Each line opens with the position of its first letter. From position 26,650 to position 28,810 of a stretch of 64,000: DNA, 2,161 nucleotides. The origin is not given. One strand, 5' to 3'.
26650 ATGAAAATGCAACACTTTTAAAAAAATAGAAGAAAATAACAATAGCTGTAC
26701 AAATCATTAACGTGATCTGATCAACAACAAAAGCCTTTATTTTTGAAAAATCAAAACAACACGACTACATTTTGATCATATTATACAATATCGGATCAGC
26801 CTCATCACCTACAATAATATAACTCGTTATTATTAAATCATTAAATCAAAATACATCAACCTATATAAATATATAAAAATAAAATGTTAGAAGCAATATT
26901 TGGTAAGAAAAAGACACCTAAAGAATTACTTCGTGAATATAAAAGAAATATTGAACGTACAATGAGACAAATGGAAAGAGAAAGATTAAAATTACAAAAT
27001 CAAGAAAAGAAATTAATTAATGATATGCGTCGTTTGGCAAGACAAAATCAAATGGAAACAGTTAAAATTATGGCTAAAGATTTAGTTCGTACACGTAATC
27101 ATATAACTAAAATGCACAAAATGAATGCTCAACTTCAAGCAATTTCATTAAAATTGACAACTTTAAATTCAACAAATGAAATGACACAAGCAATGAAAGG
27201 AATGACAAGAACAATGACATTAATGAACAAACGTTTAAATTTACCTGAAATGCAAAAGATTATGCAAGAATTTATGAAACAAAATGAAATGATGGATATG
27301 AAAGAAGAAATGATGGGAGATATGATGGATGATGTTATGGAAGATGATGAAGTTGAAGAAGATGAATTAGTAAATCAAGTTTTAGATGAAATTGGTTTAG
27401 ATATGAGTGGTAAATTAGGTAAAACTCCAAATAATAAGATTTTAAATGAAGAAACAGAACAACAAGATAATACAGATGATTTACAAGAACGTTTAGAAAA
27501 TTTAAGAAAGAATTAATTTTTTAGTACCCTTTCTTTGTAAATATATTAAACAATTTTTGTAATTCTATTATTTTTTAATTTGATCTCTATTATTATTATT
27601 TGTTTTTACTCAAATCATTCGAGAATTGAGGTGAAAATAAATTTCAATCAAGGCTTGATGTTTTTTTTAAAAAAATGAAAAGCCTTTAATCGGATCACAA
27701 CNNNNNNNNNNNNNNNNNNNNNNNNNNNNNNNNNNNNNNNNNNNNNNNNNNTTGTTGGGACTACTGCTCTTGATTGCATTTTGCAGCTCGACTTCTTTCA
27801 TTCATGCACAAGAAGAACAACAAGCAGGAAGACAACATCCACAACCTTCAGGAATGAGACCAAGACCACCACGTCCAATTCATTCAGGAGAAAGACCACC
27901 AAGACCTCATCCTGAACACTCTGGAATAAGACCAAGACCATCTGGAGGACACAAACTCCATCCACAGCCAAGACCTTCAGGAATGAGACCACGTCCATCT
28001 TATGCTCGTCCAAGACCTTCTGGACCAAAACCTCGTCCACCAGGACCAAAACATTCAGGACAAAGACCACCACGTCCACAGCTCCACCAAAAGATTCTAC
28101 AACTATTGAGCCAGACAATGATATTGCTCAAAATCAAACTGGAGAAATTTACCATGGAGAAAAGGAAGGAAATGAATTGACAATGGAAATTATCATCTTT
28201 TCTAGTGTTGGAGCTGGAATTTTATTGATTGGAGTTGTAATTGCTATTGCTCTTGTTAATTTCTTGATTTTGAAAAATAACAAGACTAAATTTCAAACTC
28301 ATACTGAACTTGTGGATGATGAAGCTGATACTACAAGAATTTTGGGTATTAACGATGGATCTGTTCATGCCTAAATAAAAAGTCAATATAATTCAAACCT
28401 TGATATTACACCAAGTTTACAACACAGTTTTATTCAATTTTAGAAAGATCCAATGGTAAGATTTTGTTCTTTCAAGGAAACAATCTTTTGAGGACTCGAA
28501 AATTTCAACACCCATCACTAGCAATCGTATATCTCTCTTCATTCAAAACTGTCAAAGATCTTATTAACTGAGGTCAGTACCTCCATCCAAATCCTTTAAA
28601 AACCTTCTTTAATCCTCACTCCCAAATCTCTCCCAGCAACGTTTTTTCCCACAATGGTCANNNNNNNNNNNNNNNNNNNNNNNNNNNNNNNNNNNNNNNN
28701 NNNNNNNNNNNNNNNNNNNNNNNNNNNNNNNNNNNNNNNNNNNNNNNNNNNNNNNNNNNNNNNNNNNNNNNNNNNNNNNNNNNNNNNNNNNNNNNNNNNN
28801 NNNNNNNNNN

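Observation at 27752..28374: Pro/Arg-rich tandem-repeat type-I membrane protein on a 0.9-kb contig island, with a frameshift between the repeats and the TM segment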

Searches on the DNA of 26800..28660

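Call 50: search_rna_families(source=window, start=26800, end=28660, threshold=evalue, max_evalue=1)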
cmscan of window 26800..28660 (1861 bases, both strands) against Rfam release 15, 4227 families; matches with E-value up to 1: 0.
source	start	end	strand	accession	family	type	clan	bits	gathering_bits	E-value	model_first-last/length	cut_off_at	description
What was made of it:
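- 28375..28660 (+): Non-coding 3' flank up to the contig end. It has 5 mismatches to the sister strain, 3 of them in the last 21 nt, which suggests a low-quality contig end. No Rfam match (call 50).
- Tried and rejected: Rfam found nothing in 26800-28660 (call 50).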

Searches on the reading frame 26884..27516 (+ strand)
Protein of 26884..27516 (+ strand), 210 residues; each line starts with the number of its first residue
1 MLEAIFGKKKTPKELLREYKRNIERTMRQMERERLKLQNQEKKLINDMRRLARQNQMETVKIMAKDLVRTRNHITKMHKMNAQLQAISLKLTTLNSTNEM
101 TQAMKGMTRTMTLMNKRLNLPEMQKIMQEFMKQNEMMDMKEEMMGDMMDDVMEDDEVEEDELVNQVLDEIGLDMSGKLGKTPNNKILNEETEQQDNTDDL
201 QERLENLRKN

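Call 9: find_encoding_contigs(protein=window:26884-27516:+, flank=3000, max_places=6)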
Protein window:26884-27516:+ (210 aa): 1 contig read that carries it; 1 place shown.
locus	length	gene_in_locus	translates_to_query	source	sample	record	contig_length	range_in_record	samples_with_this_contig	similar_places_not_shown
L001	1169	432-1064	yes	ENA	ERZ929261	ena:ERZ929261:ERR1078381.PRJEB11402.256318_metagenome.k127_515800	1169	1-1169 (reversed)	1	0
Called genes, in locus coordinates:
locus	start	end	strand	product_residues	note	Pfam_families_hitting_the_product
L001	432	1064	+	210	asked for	PF03357:Snf7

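Call 23: search_protein_families(library=pfam, proteins=[window:26884-27516:+], max_evalue=0.1)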
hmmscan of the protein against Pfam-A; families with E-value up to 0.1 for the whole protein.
window:26884-27516:+ (210 aa): 3 families
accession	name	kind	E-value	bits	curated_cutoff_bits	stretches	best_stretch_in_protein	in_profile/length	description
PF03357.26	Snf7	-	2.6e-35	122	27.3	1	20-185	3-170/171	Snf7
PF03398.19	Ist1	-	0.0009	19.6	33.6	1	20-170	1-157/164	Regulator of Vps4 activity in the MVB pathway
PF02057.21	Glyco_hydro_59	-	0.026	14.3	27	1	39-137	143-248/294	Glycosyl hydrolase family 59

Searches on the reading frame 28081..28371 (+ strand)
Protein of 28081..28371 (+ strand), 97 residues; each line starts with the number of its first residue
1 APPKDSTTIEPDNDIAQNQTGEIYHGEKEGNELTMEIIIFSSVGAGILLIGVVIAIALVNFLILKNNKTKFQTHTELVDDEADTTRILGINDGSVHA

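Call 24: find_related_loci(query=window:28081-28371:+, collection=metagenome_contigs, flank=3000)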
Query seq(97 aa) (97 aa) in metagenome_contigs; peptide patterns used: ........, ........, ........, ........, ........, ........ (x = any residue, [..] = any of these).
345 stretches matched a pattern, but none encodes a relative of the query by tblastn (E <= 1e-3).

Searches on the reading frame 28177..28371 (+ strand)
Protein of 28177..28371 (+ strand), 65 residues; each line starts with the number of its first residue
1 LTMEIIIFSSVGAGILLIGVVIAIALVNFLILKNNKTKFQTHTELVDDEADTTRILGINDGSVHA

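Call 19: find_encoding_contigs(protein=window:28177-28371:+, flank=5000, max_places=10)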
Protein seq(65 aa) (65 aa): no gene with exactly this product is on record in the collection.

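Call 20: find_encoding_contigs(protein=window:28183-28371:+, flank=5000, max_places=10)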
Protein seq(63 aa) (63 aa): no gene with exactly this product is on record in the collection.
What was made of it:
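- No database protein matches either short ORF (calls 19, 20).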
